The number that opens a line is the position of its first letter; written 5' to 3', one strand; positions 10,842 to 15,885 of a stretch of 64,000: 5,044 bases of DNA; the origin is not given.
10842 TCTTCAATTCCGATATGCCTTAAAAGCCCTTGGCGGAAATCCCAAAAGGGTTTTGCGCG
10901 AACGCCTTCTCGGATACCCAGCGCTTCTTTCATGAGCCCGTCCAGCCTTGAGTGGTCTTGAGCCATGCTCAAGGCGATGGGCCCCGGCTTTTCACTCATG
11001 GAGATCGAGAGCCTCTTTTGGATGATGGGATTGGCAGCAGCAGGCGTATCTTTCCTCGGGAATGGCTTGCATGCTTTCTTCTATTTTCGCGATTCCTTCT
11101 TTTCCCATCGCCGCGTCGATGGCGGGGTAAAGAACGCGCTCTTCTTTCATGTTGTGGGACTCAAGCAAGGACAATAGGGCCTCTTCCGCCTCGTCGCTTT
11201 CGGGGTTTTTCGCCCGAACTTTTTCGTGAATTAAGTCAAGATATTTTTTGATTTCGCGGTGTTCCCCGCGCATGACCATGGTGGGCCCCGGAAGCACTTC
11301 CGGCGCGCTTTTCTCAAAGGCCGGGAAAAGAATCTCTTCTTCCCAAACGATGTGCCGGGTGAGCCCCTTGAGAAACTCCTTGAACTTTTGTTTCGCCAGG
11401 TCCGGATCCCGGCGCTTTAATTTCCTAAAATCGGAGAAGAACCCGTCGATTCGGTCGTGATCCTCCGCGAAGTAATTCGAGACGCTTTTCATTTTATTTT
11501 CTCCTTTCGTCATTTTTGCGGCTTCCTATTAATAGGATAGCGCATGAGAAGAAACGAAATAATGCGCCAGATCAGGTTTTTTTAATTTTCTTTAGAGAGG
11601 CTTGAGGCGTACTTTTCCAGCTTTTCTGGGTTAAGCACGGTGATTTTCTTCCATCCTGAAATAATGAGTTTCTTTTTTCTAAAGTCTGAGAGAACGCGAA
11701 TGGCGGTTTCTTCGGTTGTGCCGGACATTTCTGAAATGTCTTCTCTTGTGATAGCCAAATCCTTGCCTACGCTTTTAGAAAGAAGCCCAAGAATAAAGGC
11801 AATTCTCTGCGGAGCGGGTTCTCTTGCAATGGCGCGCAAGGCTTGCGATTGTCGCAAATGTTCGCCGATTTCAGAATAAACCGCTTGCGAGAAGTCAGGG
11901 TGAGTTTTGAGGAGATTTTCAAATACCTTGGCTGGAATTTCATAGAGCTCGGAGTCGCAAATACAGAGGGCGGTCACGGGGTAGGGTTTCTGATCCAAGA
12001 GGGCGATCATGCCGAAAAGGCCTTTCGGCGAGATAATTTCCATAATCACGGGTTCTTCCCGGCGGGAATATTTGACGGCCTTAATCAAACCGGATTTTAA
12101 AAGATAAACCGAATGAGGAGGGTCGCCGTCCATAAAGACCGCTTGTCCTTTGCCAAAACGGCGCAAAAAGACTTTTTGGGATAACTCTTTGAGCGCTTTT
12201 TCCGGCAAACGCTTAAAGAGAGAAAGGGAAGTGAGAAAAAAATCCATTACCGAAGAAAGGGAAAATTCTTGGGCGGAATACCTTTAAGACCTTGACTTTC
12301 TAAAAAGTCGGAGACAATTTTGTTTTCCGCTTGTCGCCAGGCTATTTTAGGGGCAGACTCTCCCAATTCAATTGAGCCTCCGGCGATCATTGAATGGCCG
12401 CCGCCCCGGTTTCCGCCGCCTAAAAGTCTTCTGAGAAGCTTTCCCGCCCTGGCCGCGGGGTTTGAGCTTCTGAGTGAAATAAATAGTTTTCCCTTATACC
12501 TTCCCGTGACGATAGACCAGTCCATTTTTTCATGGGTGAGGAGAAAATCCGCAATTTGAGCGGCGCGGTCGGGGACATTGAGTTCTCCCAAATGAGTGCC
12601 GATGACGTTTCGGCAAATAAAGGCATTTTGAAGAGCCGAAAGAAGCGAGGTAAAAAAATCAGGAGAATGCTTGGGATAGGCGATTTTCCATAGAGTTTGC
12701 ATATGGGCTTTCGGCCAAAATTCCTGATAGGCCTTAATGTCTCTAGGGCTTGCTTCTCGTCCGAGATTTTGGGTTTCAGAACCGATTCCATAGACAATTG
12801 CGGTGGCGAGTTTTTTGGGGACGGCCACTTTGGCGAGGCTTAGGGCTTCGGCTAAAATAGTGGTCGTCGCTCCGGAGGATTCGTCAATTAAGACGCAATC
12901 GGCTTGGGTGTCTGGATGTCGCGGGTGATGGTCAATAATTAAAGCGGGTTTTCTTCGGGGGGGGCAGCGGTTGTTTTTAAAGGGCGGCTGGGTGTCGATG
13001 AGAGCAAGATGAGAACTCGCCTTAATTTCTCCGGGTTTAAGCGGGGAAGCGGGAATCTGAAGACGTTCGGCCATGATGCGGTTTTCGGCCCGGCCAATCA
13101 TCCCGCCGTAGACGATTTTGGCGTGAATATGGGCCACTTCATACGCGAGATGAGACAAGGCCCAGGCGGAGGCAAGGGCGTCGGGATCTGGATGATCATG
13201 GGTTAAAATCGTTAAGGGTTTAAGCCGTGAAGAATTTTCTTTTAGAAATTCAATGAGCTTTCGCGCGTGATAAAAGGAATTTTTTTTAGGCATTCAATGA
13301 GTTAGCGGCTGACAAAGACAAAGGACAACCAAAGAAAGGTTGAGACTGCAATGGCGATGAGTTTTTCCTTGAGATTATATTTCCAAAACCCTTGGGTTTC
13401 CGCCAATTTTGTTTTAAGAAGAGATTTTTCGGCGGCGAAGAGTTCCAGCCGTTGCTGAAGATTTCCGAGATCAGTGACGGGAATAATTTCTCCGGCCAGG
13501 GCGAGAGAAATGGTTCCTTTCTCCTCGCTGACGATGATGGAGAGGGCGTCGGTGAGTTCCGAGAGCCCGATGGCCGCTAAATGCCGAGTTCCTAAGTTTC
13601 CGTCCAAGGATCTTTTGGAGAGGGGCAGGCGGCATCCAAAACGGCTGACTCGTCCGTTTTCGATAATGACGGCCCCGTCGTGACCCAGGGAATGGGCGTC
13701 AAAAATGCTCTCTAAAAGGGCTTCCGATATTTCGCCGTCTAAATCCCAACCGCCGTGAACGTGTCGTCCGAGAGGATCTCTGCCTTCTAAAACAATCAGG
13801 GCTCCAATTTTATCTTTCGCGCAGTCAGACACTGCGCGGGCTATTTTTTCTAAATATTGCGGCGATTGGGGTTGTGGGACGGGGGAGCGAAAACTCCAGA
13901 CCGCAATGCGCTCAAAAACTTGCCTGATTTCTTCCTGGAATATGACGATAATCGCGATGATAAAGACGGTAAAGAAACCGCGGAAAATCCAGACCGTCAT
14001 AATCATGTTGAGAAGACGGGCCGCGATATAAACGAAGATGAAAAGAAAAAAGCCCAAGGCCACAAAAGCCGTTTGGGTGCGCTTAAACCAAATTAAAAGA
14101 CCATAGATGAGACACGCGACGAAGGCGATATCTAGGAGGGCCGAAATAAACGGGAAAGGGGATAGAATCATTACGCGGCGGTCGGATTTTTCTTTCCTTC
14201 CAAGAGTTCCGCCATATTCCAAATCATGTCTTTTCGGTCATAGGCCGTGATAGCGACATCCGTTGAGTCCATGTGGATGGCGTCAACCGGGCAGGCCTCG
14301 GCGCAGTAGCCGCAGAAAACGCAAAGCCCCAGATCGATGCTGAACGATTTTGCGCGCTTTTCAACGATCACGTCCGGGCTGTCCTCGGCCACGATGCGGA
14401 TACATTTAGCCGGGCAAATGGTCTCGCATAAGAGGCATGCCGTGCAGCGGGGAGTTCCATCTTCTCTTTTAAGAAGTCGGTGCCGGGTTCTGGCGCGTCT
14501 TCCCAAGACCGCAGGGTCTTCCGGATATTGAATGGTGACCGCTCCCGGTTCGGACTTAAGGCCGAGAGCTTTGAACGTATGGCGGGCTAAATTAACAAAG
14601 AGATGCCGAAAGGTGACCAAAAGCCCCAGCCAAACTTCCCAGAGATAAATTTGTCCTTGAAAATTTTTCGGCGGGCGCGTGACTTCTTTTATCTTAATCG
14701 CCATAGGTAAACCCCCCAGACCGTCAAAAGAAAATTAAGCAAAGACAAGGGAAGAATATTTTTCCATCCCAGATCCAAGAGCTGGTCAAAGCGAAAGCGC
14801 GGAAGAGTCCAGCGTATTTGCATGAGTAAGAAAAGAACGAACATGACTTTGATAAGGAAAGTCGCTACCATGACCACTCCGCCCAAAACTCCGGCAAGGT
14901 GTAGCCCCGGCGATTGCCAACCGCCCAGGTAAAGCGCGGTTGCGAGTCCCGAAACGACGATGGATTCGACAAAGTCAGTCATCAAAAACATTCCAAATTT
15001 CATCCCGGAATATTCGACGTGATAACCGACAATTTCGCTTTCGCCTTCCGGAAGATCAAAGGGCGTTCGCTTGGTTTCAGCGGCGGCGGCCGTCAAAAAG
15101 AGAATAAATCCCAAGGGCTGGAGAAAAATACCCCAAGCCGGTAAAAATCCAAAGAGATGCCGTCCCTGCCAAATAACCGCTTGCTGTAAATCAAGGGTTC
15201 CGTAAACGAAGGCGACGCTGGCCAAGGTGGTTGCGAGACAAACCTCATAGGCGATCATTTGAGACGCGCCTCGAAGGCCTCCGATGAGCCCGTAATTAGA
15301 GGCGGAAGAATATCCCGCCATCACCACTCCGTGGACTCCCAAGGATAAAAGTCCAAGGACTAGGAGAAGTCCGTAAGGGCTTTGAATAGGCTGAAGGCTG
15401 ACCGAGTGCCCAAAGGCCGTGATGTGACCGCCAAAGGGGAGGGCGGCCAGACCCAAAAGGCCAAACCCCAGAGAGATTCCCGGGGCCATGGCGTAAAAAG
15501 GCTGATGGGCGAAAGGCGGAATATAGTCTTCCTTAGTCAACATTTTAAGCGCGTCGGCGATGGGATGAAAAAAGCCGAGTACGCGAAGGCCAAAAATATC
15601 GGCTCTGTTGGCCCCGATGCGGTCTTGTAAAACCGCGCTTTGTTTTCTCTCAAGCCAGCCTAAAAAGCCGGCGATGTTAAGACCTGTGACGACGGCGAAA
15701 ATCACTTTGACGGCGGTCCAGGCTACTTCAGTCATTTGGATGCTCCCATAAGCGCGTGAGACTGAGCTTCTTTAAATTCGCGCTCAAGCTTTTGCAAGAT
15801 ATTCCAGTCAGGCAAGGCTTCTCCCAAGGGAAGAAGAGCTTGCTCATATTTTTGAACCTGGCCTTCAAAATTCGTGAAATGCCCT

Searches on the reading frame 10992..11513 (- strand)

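Call 29: search_protein_families(library=pfam, proteins=[window:10992-11513:-], max_evalue=0.001)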
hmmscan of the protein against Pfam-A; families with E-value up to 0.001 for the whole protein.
window:10992-11513:- (173 aa): 1 family
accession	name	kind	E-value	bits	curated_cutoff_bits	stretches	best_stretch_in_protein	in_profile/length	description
PF01814.28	Hemerythrin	-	2.9e-23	83.2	25.3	2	13-132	4-127/127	Hemerythrin HHE cation binding domain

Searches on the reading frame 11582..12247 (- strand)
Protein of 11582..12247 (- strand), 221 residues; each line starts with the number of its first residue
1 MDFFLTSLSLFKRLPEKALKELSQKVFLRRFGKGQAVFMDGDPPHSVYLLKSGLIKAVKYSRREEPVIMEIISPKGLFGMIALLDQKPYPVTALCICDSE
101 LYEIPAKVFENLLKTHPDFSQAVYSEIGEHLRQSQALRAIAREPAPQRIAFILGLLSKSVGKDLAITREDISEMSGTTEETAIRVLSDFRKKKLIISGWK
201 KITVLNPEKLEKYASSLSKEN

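Call 28: search_protein_families(library=pfam, proteins=[window:11582-12247:-], max_evalue=0.001)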
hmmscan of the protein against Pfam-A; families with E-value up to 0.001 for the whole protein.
window:11582-12247:- (221 aa): 3 families
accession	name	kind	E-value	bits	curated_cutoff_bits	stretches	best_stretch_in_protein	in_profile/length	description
PF00027.35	cNMP_binding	-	1.7e-20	73.2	27.5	1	29-116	2-89/89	Cyclic nucleotide-binding domain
PF13545.12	HTH_Crp_2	-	1.2e-14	54.5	27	1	147-213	1-70/70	Crp-like helix-turn-helix domain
PF00325.26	Crp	-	1.7e-06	28.1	21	1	164-195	1-32/32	Bacterial regulatory proteins, crp family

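Call 45: find_related_loci(query=window:11582-12244:-, collection=genome_contigs, flank=1500)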
Query window:11582-12244:- (220 aa) in genome_contigs; peptide patterns used: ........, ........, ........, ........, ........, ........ (x = any residue, [..] = any of these).
227 stretches matched a pattern; 2 encode a relative of the query (tblastn E <= 1e-3); 2 distinct loci.
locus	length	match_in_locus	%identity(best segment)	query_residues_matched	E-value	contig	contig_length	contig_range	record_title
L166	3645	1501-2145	84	1-215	3e-121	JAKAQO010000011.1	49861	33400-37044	MAG: bacterium isolate YF2.bin79 NODE_512_length_49861_cov_5.943459, whole genome shotgun sequence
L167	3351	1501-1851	25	10-131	5e-6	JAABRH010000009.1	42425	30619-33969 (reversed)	MAG: Sulfurovum sp. isolate S06.Bin221 Scaffold_9, whole genome shotgun sequence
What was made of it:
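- On Class II activator site (CRP/FNR/NtcA type): A single-sequence search found only a close relative, at 84% identity (call 45).
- The only transcription factor in the window, a CRP/FNR-like protein at 11582-12247, has no demonstrated link to the motif (calls 28, 45).
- Tried and rejected: The single-sequence locus search found only an 84% relative (call 45), so I could not test conservation across the phylum.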

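Call 58: find_encoding_contigs(protein=window:11582-12247:-, flank=1000, max_places=3)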
Protein window:11582-12247:- (221 aa): 10 contigs read that carry it; 3 places shown.
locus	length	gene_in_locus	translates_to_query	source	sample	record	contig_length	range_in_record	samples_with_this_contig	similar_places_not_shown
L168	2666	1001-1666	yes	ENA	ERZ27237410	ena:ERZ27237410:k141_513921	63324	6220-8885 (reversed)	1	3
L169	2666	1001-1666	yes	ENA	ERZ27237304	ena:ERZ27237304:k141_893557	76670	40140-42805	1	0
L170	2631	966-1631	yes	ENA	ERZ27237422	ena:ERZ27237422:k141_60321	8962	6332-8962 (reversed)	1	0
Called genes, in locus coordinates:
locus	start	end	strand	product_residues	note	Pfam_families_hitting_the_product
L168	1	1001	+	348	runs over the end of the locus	PF01368:DHH, PF02272:DHHA1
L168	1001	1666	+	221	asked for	PF00027:cNMP_binding, PF13545:HTH_Crp_2, PF00325:Crp (weak)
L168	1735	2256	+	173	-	PF01814:Hemerythrin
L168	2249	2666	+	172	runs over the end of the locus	-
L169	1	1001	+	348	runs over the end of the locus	PF01368:DHH, PF02272:DHHA1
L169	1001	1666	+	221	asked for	PF00027:cNMP_binding, PF13545:HTH_Crp_2, PF00325:Crp (weak)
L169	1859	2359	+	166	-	PF01814:Hemerythrin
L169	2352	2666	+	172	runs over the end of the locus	-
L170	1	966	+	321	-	?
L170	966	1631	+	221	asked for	PF00027:cNMP_binding, PF13545:HTH_Crp_2, PF00325:Crp (weak)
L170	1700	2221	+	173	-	PF01814:Hemerythrin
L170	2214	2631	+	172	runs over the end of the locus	-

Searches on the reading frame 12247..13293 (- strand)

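Call 29: search_protein_families(library=pfam, proteins=[window:12247-13293:-], max_evalue=0.001)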
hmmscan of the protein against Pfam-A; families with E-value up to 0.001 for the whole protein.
window:12247-13293:- (348 aa): 2 families
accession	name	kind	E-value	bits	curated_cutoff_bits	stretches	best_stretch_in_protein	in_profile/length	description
PF01368.27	DHH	-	3.3e-08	34.3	28.1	1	28-170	3-125/125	DHH family, N-terminal domain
PF02272.25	DHHA1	-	6e-08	33.5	25.9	1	241-316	15-91/102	DHHA1 domain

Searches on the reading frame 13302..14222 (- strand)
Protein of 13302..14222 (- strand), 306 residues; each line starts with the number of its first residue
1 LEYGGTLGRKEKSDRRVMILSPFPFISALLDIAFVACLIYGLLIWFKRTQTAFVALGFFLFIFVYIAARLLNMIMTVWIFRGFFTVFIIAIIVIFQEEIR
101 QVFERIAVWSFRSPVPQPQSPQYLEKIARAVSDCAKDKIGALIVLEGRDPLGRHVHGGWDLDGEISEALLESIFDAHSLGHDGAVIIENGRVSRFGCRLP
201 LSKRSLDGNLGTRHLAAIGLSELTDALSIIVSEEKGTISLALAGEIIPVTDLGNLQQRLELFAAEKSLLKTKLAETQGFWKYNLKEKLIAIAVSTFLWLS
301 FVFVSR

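Call 29: search_protein_families(library=pfam, proteins=[window:13302-14222:-], max_evalue=0.001)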
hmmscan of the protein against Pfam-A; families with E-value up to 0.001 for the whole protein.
window:13302-14222:- (306 aa): 2 families
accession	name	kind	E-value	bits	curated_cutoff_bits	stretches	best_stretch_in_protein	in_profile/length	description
PF02457.21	DAC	-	3.9e-35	120.5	27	1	129-245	2-118/119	DisA bacterial checkpoint controller nucleotide-binding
PF19293.4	CdaA_N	-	3.7e-07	30.7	23.8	1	26-99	7-81/81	CdaA N-terminal transmembrane domain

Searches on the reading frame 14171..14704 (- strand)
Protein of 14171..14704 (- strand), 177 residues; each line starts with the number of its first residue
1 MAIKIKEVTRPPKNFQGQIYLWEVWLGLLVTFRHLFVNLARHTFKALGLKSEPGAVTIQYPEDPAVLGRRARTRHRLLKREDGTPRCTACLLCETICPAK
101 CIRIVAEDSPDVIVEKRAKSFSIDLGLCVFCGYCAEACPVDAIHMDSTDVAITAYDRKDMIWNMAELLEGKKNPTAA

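Call 29: search_protein_families(library=pfam, proteins=[window:14171-14704:-], max_evalue=0.001)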
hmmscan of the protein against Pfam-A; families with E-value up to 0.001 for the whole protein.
window:14171-14704:- (177 aa): 10 families
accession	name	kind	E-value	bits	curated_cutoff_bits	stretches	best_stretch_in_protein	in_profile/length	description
PF00037.32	Fer4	-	2.3e-11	43.4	21.1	1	122-143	2-23/24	4Fe-4S binding domain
PF12838.12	Fer4_7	-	6.1e-09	36.6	27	1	86-142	1-52/52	4Fe-4S dicluster domain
PF13187.11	Fer4_9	-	7.9e-08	32.7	27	1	86-143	1-52/52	4Fe-4S dicluster domain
PF13237.11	Fer4_10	-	1.3e-07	31.9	25.5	1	122-145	3-30/53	4Fe-4S dicluster domain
PF13183.11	Fer4_8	-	2.1e-07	31.8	27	0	73-100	40-67/68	4Fe-4S dicluster domain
PF14697.11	Fer4_21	-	2.1e-07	31.4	35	1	100-145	13-59/59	4Fe-4S dicluster domain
PF13484.11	Fer4_16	-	1.1e-06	29.8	30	1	128-147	2-21/66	4Fe-4S double cluster binding domain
PF13534.11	Fer4_17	-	5.7e-06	27.2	22.2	0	61-99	19-58/61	4Fe-4S dicluster domain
PF12837.12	Fer4_6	-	2.4e-05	24.5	25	1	122-143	3-24/24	4Fe-4S binding domain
PF12797.12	Fer4_2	-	3.3e-05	24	24.5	0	122-140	4-22/22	4Fe-4S binding domain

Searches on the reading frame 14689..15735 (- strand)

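Call 29: search_protein_families(library=pfam, proteins=[window:14689-15735:-], max_evalue=0.001)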
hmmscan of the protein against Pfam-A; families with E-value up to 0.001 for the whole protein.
window:14689-15735:- (348 aa): 1 family
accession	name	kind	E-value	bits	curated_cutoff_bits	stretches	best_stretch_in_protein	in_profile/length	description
PF00146.26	NADHdh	-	4.8e-92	308.9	27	1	11-338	3-297/298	NADH dehydrogenase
